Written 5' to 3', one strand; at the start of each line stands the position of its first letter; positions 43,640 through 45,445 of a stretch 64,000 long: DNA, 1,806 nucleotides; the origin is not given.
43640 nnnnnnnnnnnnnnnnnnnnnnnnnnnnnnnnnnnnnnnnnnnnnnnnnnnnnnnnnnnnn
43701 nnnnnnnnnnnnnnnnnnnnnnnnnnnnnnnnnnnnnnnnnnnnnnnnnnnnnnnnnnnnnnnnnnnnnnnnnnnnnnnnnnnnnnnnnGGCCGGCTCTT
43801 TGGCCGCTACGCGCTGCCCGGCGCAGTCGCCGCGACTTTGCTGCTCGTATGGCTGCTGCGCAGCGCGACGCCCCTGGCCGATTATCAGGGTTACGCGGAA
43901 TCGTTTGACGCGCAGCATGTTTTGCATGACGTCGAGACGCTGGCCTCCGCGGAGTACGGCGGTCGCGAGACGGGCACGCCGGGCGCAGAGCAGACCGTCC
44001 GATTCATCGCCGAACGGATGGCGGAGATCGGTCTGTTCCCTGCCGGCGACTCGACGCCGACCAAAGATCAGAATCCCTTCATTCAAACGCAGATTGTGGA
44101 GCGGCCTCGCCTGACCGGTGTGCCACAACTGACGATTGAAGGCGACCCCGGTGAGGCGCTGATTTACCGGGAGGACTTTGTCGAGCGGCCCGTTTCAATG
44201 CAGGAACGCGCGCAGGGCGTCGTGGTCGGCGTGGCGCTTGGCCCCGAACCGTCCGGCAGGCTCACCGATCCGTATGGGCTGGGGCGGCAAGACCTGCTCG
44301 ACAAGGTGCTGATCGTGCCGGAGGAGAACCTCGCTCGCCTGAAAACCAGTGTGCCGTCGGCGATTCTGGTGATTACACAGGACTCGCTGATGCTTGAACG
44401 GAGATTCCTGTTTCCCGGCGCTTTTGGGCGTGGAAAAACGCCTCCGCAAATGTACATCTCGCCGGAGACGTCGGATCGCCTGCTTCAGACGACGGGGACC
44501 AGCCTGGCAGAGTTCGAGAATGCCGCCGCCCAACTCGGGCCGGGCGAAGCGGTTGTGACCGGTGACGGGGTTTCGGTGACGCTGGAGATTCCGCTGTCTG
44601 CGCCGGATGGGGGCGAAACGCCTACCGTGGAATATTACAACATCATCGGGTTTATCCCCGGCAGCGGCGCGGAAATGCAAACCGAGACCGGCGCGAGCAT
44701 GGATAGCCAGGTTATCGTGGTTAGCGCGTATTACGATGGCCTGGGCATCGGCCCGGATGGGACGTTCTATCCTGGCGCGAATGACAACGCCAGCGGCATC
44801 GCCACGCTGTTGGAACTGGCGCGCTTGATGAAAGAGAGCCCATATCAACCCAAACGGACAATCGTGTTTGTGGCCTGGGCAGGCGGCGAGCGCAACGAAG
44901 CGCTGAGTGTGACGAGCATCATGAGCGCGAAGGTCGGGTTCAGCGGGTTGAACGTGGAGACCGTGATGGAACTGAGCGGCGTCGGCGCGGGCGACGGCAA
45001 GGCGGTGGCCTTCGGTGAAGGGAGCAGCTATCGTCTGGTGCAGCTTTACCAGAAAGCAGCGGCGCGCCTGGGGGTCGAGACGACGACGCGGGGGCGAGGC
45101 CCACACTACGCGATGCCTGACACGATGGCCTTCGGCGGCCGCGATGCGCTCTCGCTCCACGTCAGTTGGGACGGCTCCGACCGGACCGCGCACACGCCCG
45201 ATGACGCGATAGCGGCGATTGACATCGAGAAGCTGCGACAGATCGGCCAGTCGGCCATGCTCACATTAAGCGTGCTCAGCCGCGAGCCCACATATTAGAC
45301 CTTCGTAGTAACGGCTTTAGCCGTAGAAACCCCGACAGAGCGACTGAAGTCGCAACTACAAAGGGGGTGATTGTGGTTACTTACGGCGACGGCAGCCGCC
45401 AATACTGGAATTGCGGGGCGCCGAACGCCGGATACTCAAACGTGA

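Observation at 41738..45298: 1187-aa fusion: OppB-like + OppC-like permeases + extra TM + extracytoplasmic M28-like domain with possibly degenerate active site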

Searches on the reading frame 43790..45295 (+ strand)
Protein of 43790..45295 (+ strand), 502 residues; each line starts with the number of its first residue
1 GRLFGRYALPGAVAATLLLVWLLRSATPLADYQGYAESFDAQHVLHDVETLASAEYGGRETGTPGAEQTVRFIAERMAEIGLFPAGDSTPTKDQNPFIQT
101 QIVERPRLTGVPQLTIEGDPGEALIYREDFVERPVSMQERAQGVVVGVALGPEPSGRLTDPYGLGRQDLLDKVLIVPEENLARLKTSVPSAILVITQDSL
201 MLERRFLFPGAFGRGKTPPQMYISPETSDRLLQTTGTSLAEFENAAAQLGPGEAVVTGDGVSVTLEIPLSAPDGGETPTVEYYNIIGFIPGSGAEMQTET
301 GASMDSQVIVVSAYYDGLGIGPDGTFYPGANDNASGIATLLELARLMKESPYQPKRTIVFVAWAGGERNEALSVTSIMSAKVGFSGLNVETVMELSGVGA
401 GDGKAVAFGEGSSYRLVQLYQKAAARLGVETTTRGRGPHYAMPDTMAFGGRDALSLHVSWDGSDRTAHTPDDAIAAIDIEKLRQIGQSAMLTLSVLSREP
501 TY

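Call 11: search_solved_structures(query=window:43838-45295:+, max_evalue=0.01, show_alignments=4)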
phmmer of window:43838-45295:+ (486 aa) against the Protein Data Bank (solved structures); distinct sequences matched with E-value up to 0.01: 18.
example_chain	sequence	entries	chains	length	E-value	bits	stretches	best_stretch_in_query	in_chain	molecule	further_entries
3b3t_A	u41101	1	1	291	3.8e-09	39.1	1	280-379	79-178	Bacterial leucyl aminopeptidase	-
3b35_A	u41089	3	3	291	1.2e-08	37.4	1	280-382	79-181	Bacterial leucyl aminopeptidase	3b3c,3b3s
1amp_A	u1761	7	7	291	1.9e-08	36.8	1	280-379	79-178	AMINOPEPTIDASE | PROTEIN (AMINOPEPTIDASE) | BACTERIAL LEUCYL AMINOPEPTIDASE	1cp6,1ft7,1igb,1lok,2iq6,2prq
3b3v_A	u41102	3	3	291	1.9e-08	36.8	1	280-379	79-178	Bacterial leucyl aminopeptidase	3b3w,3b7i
1rtq_A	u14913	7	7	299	2e-08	36.7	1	280-379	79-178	Bacterial leucyl aminopeptidase | Aminopeptidase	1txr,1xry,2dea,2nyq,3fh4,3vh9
2anp_A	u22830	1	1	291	2e-08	36.7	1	280-379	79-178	leucyl aminopeptidase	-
6hc6_A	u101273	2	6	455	1.4e-06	30.5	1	292-472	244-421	Aminopeptidase YwaD | Aminopeptidase Y (Arg Lys Leu preference)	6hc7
2ek8_A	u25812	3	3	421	9.4e-06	27.9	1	258-470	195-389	Aminopeptidase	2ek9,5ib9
5gne_A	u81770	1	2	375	3.5e-05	26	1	282-353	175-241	Leucine aminopeptidase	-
7tm3_7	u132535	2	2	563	0.00046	22.3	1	288-351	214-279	Nicalin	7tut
6w6l_5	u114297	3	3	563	0.00086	21.4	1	288-350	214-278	Nicalin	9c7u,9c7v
6esl_A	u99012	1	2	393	0.0025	19.9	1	254-353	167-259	Bacterial leucyl aminopeptidase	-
6ica_A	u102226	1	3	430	0.0033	19.4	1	255-353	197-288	Aminopeptidase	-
1cp7_A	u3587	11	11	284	0.0047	19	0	293-351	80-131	AMINOPEPTIDASE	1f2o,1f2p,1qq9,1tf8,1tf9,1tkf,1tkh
4twe_A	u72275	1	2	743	0.0054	18.8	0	310-351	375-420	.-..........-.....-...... acidic dipeptidase-like protein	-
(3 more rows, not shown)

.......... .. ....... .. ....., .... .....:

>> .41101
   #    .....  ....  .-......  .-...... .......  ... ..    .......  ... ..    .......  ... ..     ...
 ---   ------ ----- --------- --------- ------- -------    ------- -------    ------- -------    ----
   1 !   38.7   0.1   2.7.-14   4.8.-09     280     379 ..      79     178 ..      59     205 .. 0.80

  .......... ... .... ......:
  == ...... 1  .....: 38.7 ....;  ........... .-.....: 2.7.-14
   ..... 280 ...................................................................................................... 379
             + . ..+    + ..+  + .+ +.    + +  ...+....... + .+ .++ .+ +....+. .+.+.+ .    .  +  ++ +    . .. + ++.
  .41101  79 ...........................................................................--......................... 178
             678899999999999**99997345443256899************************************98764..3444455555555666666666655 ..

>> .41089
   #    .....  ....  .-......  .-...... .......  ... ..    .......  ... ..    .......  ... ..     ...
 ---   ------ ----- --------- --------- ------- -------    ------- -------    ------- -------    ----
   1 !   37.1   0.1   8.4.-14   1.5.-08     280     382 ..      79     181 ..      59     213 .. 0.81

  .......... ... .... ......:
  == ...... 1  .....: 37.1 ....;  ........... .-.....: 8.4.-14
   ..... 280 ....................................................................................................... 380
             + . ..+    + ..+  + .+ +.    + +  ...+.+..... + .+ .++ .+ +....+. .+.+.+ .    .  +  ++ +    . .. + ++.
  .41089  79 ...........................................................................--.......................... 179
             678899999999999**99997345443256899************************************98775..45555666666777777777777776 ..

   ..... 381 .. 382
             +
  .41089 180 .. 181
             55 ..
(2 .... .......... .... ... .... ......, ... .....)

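Call 39: find_related_loci(query=A2, collection=genome_contigs, flank=10000)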
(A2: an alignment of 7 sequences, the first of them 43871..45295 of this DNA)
Query A2 (475 aa) in genome_contigs; peptide patterns used: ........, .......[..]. (x = any residue, [..] = any of these).
599 stretches matched a pattern (row limit reached: there are more); 584 encode a relative of the query (tblastn E <= 1e-3); the best 80 are kept; 79 distinct loci.
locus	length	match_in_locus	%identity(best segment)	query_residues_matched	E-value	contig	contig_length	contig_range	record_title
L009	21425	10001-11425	83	1-475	0e+0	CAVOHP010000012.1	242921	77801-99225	MAG: uncultured Chloroflexia bacterium isolate MFD09848.bin.2.72 genome assembly, contig: contig_2199, whole genome shot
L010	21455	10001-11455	61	1-475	0e+0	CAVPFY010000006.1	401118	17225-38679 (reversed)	MAG: uncultured Chloroflexia bacterium isolate MFD10007.bin.3.387 genome assembly, contig: contig_34358, whole genome sh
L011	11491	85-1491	54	1-475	1e-159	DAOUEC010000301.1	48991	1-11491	MAG TPA_asm: Anaerolineae bacterium isolate N3_163 k131_1303212, whole genome shotgun sequence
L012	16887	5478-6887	55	1-475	7e-159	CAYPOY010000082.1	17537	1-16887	MAG TPA_asm: uncultured Anaerolineales bacterium isolate SRP214966_co5_314 genome assembly, contig: NODE_2683_length_175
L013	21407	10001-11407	53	1-475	7e-158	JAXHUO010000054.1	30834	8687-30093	MAG: Chloroflexota bacterium isolate MAG53_tar_biofilm MAG53_54, whole genome shotgun sequence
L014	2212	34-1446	53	1-475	7e-169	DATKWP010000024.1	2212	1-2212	MAG TPA_asm: Anaerolineae bacterium isolate SMAG_U14166 k141_348187, whole genome shotgun sequence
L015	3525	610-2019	53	1-475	1e-162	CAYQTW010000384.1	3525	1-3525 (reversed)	MAG TPA_asm: uncultured Anaerolineales bacterium isolate binchicken_co355_303 genome assembly, contig: NODE_30901_length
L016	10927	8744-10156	52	1-475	3e-148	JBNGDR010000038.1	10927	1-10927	MAG: Anaerolineae bacterium isolate E05-034 bin59_IDBA_re-assembly_contigs.fa-38, whole genome shotgun sequence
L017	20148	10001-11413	51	1-475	2e-147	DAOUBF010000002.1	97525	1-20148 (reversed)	MAG TPA_asm: Anaerolineae bacterium isolate H68_711 k101_358124, whole genome shotgun sequence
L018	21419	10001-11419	50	1-475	3e-145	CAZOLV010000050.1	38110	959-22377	MAG TPA_asm: uncultured Anaerolineae bacterium isolate binchicken_co16_159 genome assembly, contig: NODE_1785_length_381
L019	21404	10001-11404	52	1-472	4e-144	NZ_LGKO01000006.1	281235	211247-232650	Thermanaerothrix daxensis strain GNS-1 contig_4, whole genome shotgun sequence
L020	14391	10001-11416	49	1-475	7e-144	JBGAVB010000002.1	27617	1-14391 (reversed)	MAG: Anaerolineae bacterium isolate MAG_MBR_AS.85 MBRAS-85_NODE_2_length_27617_cov_2.597640, whole genome shotgun sequen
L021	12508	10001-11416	51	1-475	3e-142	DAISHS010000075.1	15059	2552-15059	MAG TPA_asm: Chloroflexota bacterium isolate CTOTU1896 NODE_326_length_15059_cov_6.480272, whole genome shotgun sequence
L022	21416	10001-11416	49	1-475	1e-140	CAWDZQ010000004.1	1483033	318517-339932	MAG: uncultured Chloroflexia bacterium isolate MFD05684.bin.1.112 genome assembly, contig: contig_87482, whole genome sh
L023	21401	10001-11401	52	1-472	2e-146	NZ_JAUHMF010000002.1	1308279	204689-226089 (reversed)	Thermanaerothrix solaris strain 4228-RoL NODE_2, whole genome shotgun sequence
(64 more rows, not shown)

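Call 42: search_protein_representatives(protein=window:43790-45295:+)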
Query: 502 residues. Proteins with E-value up to 0.001 (for the whole library): 9429; up to 1e-10: 1409; up to 1e-30: 128. The best 150 are listed.
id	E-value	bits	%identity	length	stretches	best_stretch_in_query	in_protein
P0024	2.3e-176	603.7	48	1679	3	1-498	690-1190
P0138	5.4e-135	467.3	50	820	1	1-502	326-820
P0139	2.8e-130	451.7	52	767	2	70-498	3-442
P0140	4.2e-127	441.2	48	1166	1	3-502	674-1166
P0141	3.2e-119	415.2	48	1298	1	2-502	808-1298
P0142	1.3e-117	409.9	47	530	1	2-502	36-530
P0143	6.9e-114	397.6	46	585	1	2-502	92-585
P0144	3.4e-107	375.6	49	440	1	58-500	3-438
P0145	1.0e-104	367.4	43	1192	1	2-502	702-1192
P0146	1.4e-102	360.3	43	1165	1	3-499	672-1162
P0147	3.9e-99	349.0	52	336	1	171-502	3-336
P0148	2.3e-98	346.4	51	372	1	142-502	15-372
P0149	8.7e-98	344.6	39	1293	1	2-502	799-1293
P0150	1.2e-95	337.5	43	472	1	24-502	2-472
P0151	4.1e-91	322.5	42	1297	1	2-502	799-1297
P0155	1.8e-68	247.9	36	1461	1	2-502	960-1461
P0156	3.6e-68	246.9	33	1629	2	30-497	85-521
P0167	4.5e-58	213.6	32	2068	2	30-500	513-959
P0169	5.0e-57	210.2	32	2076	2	36-496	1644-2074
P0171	2.8e-56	207.7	36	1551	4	282-497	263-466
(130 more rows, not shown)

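Call 43: search_protein_families(library=pfam, proteins=[P0167, P0169, P0156, P0155, P0171], max_evalue=0.001)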
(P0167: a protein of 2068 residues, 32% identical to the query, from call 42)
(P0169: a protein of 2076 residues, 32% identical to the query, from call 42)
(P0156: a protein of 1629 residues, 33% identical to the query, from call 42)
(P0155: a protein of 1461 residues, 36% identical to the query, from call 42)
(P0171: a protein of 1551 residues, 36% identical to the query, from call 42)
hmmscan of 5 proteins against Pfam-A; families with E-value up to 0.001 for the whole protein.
P0167 (2068 aa): 4 families
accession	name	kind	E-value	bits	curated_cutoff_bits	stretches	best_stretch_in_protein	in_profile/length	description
PF04389.22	Peptidase_M28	-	5e-73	245.4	21.3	2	756-947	1-189/193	Peptidase family M28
PF04235.18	DUF418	-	1.4e-46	158.9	23.6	1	240-402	2-162/163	Protein of unknown function (DUF418)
PF01546.33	Peptidase_M20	-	5e-12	46.6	24.6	1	775-848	2-93/206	Peptidase family M20/M25/M40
PF02225.27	PA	-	6.8e-07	29.8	23.9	0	625-701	3-85/95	PA domain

P0169 (2076 aa): 5 families
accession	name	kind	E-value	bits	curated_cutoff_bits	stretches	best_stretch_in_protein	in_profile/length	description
PF04389.22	Peptidase_M28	-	5.1e-76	255.2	21.3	2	742-931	1-190/193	Peptidase family M28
PF04235.18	DUF418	-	2.8e-49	167.7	23.6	1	236-398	2-162/163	Protein of unknown function (DUF418)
PF01546.33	Peptidase_M20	-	9e-14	52.3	24.6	2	1892-1961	2-83/206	Peptidase family M20/M25/M40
PF02225.27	PA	-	7.7e-08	32.8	23.9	0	617-695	2-88/95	PA domain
PF13485.12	Peptidase_MA_2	-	1.6e-05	25.3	32.4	0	1518-1629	93-197/201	Peptidase MA superfamily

P0156 (1629 aa): 4 families
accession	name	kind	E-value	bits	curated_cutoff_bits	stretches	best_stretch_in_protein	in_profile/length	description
PF04389.22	Peptidase_M28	-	2.5e-82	275.8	21.3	2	322-513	1-189/193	Peptidase family M28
PF01546.33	Peptidase_M20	-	3.8e-12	47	24.6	1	341-408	2-81/206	Peptidase family M20/M25/M40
PF13485.12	Peptidase_MA_2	-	0.0005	20.4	32.4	0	983-1185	2-199/201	Peptidase MA superfamily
PF16254.10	DUF4910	-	0.00061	19.1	26.6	0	1463-1622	83-241/247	Domain of unknown function (DUF4910)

P0155 (1461 aa): 4 families
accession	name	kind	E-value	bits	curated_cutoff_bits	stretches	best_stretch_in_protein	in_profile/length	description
PF00528.27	BPD_transp_1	-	1.7e-50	171.8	26.4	2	388-584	1-183/184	Binding-protein-dependent transport system inner membrane component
PF00005.33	ABC_tran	-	1.5e-24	87.6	25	1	38-187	1-136/137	ABC transporter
PF04389.22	Peptidase_M28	-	2.4e-20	73.5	21.3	1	1252-1448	1-189/193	Peptidase family M28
PF12911.12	OppC_N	-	0.0002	21.6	23.9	1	669-711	16-53/53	N-terminal TM domain of oligopeptide transport permease C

P0171 (1551 aa): 4 families
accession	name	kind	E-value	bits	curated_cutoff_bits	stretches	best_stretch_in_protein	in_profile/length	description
PF04389.22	Peptidase_M28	-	1.8e-81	272.9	21.3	2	265-458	1-189/193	Peptidase family M28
PF13485.12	Peptidase_MA_2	-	8.9e-19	68.5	32.4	1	919-1115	4-200/201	Peptidase MA superfamily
PF01546.33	Peptidase_M20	-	1.4e-12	48.4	24.6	1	285-364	3-96/206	Peptidase family M20/M25/M40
PF02225.27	PA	-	1.3e-05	25.7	23.9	0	1247-1311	24-91/95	PA domain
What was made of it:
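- Distant relatives carry an N-terminal fused ABC_tran domain (P0155, call 43).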
